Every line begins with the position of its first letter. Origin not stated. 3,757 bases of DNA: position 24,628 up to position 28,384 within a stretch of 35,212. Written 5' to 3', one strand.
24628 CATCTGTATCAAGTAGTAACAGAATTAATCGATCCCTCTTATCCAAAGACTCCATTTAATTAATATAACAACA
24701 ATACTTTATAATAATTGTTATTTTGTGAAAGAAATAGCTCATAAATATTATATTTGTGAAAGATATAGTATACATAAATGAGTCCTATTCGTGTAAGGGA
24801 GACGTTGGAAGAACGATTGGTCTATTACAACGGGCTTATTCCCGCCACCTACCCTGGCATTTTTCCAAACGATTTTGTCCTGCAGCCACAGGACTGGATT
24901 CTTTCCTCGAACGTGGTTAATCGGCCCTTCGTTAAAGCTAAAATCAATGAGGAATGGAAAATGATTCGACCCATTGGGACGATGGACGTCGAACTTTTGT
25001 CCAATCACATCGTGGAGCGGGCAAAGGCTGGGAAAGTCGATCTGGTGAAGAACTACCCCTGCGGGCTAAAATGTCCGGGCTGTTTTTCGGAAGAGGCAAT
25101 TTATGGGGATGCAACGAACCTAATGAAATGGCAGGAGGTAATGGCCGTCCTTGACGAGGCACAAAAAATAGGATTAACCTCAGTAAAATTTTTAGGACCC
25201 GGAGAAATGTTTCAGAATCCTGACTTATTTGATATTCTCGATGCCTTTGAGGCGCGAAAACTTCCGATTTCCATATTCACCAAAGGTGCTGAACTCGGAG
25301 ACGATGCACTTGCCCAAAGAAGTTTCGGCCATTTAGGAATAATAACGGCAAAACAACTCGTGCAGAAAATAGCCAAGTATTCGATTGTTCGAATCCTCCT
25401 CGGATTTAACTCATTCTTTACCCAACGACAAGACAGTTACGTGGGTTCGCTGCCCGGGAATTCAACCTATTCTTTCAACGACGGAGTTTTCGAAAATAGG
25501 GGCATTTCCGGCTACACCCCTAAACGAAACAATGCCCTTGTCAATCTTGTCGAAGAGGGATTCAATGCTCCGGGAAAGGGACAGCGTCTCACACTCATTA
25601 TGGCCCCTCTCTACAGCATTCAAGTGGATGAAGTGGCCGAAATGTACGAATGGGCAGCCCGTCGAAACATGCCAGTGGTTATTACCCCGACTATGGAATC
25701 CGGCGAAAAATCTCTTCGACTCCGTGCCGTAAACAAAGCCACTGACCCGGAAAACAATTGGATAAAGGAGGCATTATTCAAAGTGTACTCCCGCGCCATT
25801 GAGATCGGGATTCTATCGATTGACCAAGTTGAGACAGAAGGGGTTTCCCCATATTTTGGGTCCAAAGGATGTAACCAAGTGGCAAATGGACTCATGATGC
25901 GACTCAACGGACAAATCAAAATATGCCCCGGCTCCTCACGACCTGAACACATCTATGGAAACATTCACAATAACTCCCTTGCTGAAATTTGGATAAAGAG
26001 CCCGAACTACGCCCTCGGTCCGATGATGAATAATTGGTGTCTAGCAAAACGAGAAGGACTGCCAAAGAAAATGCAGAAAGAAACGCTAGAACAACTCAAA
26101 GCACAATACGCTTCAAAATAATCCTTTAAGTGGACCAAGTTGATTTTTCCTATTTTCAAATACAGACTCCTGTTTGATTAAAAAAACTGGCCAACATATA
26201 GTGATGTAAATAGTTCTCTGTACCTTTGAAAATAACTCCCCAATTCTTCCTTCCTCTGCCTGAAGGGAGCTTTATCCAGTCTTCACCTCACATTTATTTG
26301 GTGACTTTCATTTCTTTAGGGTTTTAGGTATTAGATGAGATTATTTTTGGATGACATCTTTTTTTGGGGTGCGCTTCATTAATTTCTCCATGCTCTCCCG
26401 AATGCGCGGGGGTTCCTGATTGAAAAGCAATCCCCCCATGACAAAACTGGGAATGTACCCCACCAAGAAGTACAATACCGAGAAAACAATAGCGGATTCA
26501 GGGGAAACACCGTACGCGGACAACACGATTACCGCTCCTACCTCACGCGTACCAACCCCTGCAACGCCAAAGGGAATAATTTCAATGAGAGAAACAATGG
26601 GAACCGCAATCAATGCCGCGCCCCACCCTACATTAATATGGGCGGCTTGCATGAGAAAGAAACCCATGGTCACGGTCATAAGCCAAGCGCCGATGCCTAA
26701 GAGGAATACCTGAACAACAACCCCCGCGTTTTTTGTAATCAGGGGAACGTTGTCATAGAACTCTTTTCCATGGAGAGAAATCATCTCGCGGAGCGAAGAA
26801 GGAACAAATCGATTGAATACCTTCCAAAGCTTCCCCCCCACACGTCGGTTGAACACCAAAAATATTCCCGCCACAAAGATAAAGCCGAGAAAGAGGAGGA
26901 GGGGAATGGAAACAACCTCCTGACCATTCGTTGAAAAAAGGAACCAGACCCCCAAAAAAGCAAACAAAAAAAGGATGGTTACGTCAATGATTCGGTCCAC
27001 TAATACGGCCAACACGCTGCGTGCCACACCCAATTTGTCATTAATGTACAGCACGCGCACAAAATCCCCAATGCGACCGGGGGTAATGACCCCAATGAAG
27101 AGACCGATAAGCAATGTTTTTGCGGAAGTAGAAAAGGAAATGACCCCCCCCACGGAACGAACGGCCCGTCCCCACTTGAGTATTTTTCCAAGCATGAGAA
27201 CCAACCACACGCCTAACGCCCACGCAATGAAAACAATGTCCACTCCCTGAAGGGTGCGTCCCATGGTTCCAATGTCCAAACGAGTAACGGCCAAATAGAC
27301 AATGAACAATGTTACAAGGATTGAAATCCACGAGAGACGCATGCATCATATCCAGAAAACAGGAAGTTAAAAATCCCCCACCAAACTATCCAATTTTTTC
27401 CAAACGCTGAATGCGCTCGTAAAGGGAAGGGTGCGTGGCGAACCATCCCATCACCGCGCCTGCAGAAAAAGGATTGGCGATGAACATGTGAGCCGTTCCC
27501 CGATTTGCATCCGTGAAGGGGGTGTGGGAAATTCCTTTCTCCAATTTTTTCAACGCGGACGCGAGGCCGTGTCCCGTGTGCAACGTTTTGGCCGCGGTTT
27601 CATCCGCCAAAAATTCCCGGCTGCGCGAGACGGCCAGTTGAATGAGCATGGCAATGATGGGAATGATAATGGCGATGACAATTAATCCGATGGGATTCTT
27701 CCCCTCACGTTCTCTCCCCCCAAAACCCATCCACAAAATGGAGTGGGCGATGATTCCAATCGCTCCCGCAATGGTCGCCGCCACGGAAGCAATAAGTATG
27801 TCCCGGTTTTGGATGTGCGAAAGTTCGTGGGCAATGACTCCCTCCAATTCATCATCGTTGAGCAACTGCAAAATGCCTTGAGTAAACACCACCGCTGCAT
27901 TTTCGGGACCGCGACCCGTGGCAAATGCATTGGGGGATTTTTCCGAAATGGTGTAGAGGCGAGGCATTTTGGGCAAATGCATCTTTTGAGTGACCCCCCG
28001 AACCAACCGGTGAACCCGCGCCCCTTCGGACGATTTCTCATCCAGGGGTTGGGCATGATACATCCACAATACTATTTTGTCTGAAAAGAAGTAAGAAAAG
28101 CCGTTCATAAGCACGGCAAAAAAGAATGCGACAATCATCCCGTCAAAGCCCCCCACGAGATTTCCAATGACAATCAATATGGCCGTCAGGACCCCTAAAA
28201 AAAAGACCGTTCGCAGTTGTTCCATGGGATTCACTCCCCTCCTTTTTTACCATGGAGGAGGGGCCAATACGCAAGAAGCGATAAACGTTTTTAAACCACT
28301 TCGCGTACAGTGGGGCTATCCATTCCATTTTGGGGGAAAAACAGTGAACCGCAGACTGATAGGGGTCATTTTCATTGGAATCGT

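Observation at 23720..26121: AT-rich inserted pair: tandem Lrp-like regulator divergent from an atypical radical SAM enzyme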

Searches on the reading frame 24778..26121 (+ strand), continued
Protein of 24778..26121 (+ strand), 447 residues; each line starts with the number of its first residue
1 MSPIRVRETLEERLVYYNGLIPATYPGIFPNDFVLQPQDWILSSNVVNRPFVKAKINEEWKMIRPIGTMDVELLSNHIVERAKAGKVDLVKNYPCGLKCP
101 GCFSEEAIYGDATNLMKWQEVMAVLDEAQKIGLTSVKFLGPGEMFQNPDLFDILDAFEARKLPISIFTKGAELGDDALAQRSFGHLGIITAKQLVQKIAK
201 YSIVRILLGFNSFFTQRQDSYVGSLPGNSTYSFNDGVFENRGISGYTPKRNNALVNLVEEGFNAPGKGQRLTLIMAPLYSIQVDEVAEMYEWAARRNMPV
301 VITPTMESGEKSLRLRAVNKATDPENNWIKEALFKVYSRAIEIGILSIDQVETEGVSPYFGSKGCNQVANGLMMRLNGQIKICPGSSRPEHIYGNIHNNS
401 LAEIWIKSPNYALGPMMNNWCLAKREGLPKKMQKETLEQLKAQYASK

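Call 71: fold_search(model_id=the predicted structure, library=pdb)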
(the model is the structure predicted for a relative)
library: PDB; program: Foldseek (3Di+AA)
matches with E <= 10: 1552; with E <= 0.001: 57
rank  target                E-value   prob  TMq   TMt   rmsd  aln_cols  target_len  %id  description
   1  4ch7                  8.2e-15  1.00  0.61  0.63   6.4       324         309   12  Crystal structure of the siroheme decarboxylase NirDL (released 2014-07-30)
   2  4czc                  6.4e-14  1.00  0.61  0.63   6.1       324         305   12  Crystal structure of the siroheme decarboxylase NirDL in co-complex with iron-uroporphyrin III analogue (released 2014-07-30)
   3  2cyy                  8.6e-08  1.00  0.40  0.80   2.4       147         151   22  Crystal structure of PH1519 from Pyrococcus horikosii OT3 (released 2006-09-19)
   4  2dbb_B                1.2e-07  1.00  0.41  0.83   2.4       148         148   20  Crystal structure of PH0061 (released 2006-06-15)
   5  2e1c_MODEL_1_A        2.2e-07  1.00  0.40  0.81   2.5       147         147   22  Structure of Putative HTH-type transcriptional regulator PH1519/DNA Complex (released 2007-12-04)
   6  1ri7                  3.1e-07  1.00  0.40  0.82   2.4       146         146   23  crystal structure of a protein in the LRP/ASNC family from the hyperthermophilic archaeon Pyrococcus sp. OT3 (released 2004-03-09)
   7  2dbb_A                3.1e-07  1.00  0.39  0.81   2.4       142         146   20  Crystal structure of PH0061 (released 2006-06-15)
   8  4pcq_C                3.1e-07  1.00  0.38  0.75   3.2       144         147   22  Crystal Structure of MtbAldR (Rv2779c) (released 2015-05-06)
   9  2gqq_C                4.7e-07  1.00  0.40  0.76   2.7       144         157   24  Crystal Structure of E. coli Leucine-responsive regulatory protein (Lrp) (released 2007-03-06)
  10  2efn                  5.0e-07  1.00  0.38  0.75   2.8       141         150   23  Crystal Structure of Ser 32 to Ala of ST1022 from Sulfolobus tokodaii 7 (released 2008-02-26)
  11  2znz_C                6.3e-07  1.00  0.39  0.80   2.8       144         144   22  Crystal structure of FFRP (released 2009-03-17)
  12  9w4w                  6.3e-07  1.00  0.40  0.81   3.1       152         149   18  Structure of transcription factor in complex with L-Ile (released 2026-03-25)
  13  2pmh                  8.5e-07  1.00  0.38  0.75   2.8       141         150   23  Crystal structure of Thr132Ala of ST1022 from Sulfolobus tokodaii (released 2008-04-22)
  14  7fby                  1.0e-06  1.00  0.39  0.77   2.6       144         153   19  Crystal Structure of PH0140 from Pyrococcus horikosii OT3 (released 2022-07-20)
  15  2efo                  1.0e-06  1.00  0.38  0.75   2.7       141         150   23  Crystal structure of Tyr77 to Ala of ST1022 from Sulfolobus tokodaii 7 (released 2008-02-26)
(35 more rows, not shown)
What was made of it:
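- Closest known: NirDL/NirJ and AhbAB/AhbC/AhbD. Same: The whole-chain fold matches NirDL at TM 0.61 (call 71).
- The best whole-chain Foldseek hit of the Lrp model is NirDL 4ch7 (E 8e-15, TM 0.61; call 71).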

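Call 75: search_protein_families(library=ncbifam, proteins=[L013:5983-7320:+, L034:5881-7158:+, L053:6001-7293:+], max_evalue=0.001)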
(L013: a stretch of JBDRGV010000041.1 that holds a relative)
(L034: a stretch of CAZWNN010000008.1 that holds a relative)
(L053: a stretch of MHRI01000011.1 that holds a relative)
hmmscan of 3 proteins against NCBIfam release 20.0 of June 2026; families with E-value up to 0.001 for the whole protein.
L013:5983-7320:+ (445 aa): 15 families
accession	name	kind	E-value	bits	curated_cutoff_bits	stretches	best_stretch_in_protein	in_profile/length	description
TIGR04317.1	W_rSAM_matur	equivalog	2.8e-11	43.1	380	1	93-176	13-94/349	tungsten cofactor oxidoreductase radical SAM maturase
TIGR04251.1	SCM_rSAM_ScmF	equivalog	5e-09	36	400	1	93-183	13-103/353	SynChlorMet cassette radical SAM/SPASM protein ScmF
TIGR03962.1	mycofact_rSAM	equivalog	1.7e-07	30.8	265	1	91-181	19-105/339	mycofactocin radical SAM maturase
NF001199.0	PRK00164.2-1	equivalog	5.3e-07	29.1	231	1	92-174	20-101/308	GTP 3',8-cyclase MoaA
TIGR04054.1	rSAM_NirJ1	equivalog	1.5e-06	27.1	650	1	92-179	44-128/387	putative heme d1 biosynthesis radical SAM protein NirJ1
TIGR02109.1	PQQ_syn_pqqE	equivalog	1.6e-06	27.3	381.35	1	92-178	15-99/358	pyrroloquinoline quinone biosynthesis protein PqqE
NF050035.1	rSAM_WgK_link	exception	3e-06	26.5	650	1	93-180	18-103/367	radical SAM/SPASM peptide maturase WgkB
TIGR04051.1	rSAM_NirJ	equivalog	3.1e-06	26.4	515.45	1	93-179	11-95/354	heme d1 biosynthesis radical SAM protein NirJ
TIGR02668.1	moaA_archaeal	equivalog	5.1e-06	25.7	325.25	1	91-173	17-98/303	GTP 3',8-cyclase MoaA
TIGR04321.1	spiroSPASM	subfamily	4.4e-05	22.4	250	0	360-408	438-486/510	spiro-SPASM protein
TIGR03913.1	rad_SAM_trio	equivalog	5e-05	21.9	591.75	0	93-189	28-119/477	GDL motif peptide-associated radical SAM/SPASM maturase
TIGR02666.1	moaA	equivalog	5.1e-05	22.4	284.05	1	94-175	20-106/336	GTP 3',8-cyclase MoaA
TIGR02495.1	NrdG2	equivalog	0.00025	20.4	131.15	1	94-170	26-100/193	anaerobic ribonucleoside-triphosphate reductase activating protein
NF045574.1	sacti_mat_StsB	exception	0.00025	20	625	1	93-180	105-189/466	StsB family radical SAM/SPASM domain sactipeptide maturase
TIGR02826.1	RNR_activ_nrdG3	equivalog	0.00039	20.3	151.7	1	93-168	24-97/148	anaerobic ribonucleoside-triphosphate reductase activating protein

L034:5881-7158:+ (425 aa): 10 families
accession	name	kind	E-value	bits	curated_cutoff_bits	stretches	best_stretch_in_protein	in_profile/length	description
TIGR04321.1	spiroSPASM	subfamily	9.1e-11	41.1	250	1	336-380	438-482/510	spiro-SPASM protein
TIGR04317.1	W_rSAM_matur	equivalog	8e-09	35.1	380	1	72-165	13-96/349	tungsten cofactor oxidoreductase radical SAM maturase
TIGR04054.1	rSAM_NirJ1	equivalog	1.5e-07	30.4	650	0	72-166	45-129/387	putative heme d1 biosynthesis radical SAM protein NirJ1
TIGR02109.1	PQQ_syn_pqqE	equivalog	1.4e-06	27.5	381.35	1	72-206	16-128/358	pyrroloquinoline quinone biosynthesis protein PqqE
NF045574.1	sacti_mat_StsB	exception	0.00013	21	625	0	73-169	106-192/466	StsB family radical SAM/SPASM domain sactipeptide maturase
NF041298.1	rSAM_mat_DynA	equivalog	0.00013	21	450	0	253-393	162-308/356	dynobactin maturation radical SAM/SPASM protein DynA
TIGR04546.1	rSAM_ahbC_deAc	equivalog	0.00013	20.9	650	0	60-166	38-132/390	12,18-didecarboxysiroheme deacetylase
TIGR04055.1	rSAM_NirJ2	equivalog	0.00014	21.5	500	0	73-173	10-99/326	putative heme d1 biosynthesis radical SAM protein NirJ2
NF038283.1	viperin_w_prok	equivalog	0.0004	19.7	180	1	72-165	11-102/281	viperin family antiviral radical SAM protein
TIGR04251.1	SCM_rSAM_ScmF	equivalog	0.00078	18.9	400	0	72-175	13-109/353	SynChlorMet cassette radical SAM/SPASM protein ScmF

L053:6001-7293:+ (430 aa): 4 families
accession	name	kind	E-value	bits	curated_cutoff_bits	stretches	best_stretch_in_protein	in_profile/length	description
TIGR02109.1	PQQ_syn_pqqE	equivalog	7.7e-06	25.1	381.35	0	97-175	15-94/358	pyrroloquinoline quinone biosynthesis protein PqqE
NF045574.1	sacti_mat_StsB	exception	0.00017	20.6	625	1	99-182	106-189/466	StsB family radical SAM/SPASM domain sactipeptide maturase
TIGR04317.1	W_rSAM_matur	equivalog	0.00035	19.8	380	1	98-176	13-92/349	tungsten cofactor oxidoreductase radical SAM maturase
TIGR04321.1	spiroSPASM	subfamily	0.00092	18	250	0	345-399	436-489/510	spiro-SPASM protein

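Call 82: search_protein_representatives(alignment_id=A1)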
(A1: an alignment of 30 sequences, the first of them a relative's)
Query: 30 sequences, 446 profile positions. Proteins with E-value up to 0.001 (for the whole library): 1221; up to 1e-10: 174; up to 1e-30: 74. The best 150 are listed.
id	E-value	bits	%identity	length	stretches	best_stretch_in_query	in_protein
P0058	3.6e-208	708.0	-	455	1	8-442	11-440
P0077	2.9e-182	622.6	-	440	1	19-444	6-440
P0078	6.5e-144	496.2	-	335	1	122-445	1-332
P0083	2.9e-122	424.8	-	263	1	9-264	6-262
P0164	6.7e-98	344.5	-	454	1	21-443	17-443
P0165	3.9e-89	315.6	-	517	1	54-428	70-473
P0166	3.5e-84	299.3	-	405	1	23-443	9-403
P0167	4.7e-84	298.9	-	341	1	117-430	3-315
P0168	2.7e-80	286.5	-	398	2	131-427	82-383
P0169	6.6e-80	285.2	-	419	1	26-442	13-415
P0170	6.6e-79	281.9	-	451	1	66-426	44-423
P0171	1.3e-78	280.9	-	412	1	21-442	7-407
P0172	2.5e-77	276.7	-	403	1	21-443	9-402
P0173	2.5e-76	273.4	-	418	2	89-425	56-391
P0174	1.2e-75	271.1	-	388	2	88-443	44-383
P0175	2.1e-74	267.1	-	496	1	87-440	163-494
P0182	2.2e-65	237.3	-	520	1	83-440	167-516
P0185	2.8e-60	220.5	-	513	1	93-443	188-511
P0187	8.3e-60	219.0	-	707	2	86-444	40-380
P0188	1.6e-59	218.0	-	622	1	87-413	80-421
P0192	4.8e-57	209.8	-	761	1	88-442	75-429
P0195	2.8e-55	204.0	-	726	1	77-443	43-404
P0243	6.1e-27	110.6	-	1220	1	87-400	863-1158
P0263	5.7e-21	90.9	-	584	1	93-442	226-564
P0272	4.0e-18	81.6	-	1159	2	77-223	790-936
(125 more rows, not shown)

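Call 83: search_protein_families(library=pfam, proteins=[P0187, P0192, P0195, P0188, P0243, P0272, P0182, P0185, P0263, P0175], max_evalue=0.001)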
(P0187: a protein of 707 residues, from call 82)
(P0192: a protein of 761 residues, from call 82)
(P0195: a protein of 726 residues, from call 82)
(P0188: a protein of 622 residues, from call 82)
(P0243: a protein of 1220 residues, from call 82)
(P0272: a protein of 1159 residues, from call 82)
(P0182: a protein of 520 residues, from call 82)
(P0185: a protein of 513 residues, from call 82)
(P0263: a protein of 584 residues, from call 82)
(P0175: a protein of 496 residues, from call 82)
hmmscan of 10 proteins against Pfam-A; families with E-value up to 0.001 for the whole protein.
P0187 (707 aa): 2 families
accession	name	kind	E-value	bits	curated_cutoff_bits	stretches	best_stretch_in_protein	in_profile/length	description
PF04055.27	Radical_SAM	-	1.7e-06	28.8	29.5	1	47-196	5-143/166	Radical SAM superfamily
PF13353.11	Fer4_12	-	8.1e-05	23.4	22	1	45-145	11-107/137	4Fe-4S single cluster domain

P0192 (761 aa): 0 families

P0195 (726 aa): 1 family
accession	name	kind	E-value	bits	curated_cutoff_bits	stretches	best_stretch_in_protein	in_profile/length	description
PF04055.27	Radical_SAM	-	1.9e-06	28.6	29.5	1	59-155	3-101/166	Radical SAM superfamily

P0188 (622 aa): 1 family
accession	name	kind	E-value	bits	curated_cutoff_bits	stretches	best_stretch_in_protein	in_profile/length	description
PF04055.27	Radical_SAM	-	7.4e-09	36.4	29.5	1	84-259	3-142/166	Radical SAM superfamily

P0243 (1220 aa): 3 families
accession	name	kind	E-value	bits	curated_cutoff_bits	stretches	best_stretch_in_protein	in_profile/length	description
PF12706.13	Lactamase_B_2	-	5.3e-16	59.3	27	1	487-714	3-198/200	Beta-lactamase superfamily domain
PF04055.27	Radical_SAM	-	1.1e-11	45.7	29.5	1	870-1013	6-136/166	Radical SAM superfamily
PF00753.33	Lactamase_B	-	9.2e-08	32.7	22.7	1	483-529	14-64/196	Metallo-beta-lactamase superfamily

P0272 (1159 aa): 3 families
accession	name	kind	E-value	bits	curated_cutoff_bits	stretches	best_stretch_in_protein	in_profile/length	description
PF12706.13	Lactamase_B_2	-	2.1e-09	37.7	27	1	427-574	3-147/200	Beta-lactamase superfamily domain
PF04055.27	Radical_SAM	-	8.5e-08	33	29.5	1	808-928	3-111/166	Radical SAM superfamily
PF00753.33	Lactamase_B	-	1.7e-06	28.5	22.7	1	423-468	14-63/196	Metallo-beta-lactamase superfamily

P0182 (520 aa): 2 families
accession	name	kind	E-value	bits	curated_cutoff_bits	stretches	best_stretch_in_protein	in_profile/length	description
PF04055.27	Radical_SAM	-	1e-09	39.2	29.5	1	175-307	3-116/166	Radical SAM superfamily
PF13353.11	Fer4_12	-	0.00061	20.5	22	0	178-257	14-94/137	4Fe-4S single cluster domain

P0185 (513 aa): 1 family
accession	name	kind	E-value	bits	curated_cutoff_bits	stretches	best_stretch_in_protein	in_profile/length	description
PF04055.27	Radical_SAM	-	7.8e-12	46.1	29.5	1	185-364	2-165/166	Radical SAM superfamily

P0263 (584 aa): 3 families
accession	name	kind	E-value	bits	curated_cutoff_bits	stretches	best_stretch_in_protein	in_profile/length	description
PF00072.30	Response_reg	-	4.9e-10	40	30.2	1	8-116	1-102/111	Response regulator receiver domain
PF13186.11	SPASM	-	4.1e-07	30.6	21.5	1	489-534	1-48/67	Iron-sulfur cluster-binding domain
PF04055.27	Radical_SAM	-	0.00014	22.6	29.5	1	224-280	3-58/166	Radical SAM superfamily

P0175 (496 aa): 2 families
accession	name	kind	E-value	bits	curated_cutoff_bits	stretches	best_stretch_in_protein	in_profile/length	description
PF04055.27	Radical_SAM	-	1.3e-12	48.7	29.5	1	167-336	3-155/166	Radical SAM superfamily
PF13186.11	SPASM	-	2.5e-05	24.9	21.5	1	420-463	1-48/67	Iron-sulfur cluster-binding domain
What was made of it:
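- On Radical SAM superfamily: More distant relatives found by the family profile pass, scoring 33-49 bits (call 83).
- Tried and rejected: They hint at regulation but not at a substrate (call 83).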

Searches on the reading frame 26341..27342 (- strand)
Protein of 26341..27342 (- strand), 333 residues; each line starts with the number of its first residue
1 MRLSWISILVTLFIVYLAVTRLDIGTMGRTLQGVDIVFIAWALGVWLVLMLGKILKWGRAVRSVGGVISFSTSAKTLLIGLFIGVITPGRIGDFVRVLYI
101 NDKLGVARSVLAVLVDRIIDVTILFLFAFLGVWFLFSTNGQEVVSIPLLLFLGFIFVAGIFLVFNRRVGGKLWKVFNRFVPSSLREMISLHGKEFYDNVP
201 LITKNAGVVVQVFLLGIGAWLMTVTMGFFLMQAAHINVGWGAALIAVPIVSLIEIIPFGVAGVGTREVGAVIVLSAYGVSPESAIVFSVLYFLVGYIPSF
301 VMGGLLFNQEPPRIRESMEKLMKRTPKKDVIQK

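Call 38: search_protein_families(library=pfam, proteins=[window:26341-27342:-], max_evalue=0.0001)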
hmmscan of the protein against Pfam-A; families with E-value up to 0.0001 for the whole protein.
window:26341-27342:- (333 aa): 1 family
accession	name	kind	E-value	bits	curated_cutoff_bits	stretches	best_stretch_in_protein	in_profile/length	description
PF03706.18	LPG_synthase_TM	-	1.6e-41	143.2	33.4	1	5-303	2-302/302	Lysylphosphatidylglycerol synthase TM region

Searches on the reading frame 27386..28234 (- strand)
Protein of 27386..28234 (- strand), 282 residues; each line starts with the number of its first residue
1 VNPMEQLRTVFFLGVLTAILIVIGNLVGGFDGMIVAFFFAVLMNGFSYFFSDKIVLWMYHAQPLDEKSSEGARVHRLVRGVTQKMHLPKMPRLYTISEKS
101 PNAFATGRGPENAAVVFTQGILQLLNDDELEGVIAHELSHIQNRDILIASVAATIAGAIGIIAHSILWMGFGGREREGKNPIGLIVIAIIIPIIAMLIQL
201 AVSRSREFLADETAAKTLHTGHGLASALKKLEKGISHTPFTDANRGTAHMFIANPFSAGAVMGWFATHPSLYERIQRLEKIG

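Call 38: search_protein_families(library=pfam, proteins=[window:27386-28234:-], max_evalue=0.0001)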
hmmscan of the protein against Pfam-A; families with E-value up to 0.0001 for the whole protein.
window:27386-28234:- (282 aa): 1 family
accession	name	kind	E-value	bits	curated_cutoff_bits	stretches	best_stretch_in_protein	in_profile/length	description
PF01435.24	Peptidase_M48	-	2.1e-35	122.7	20.3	1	70-280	3-184/186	Peptidase family M48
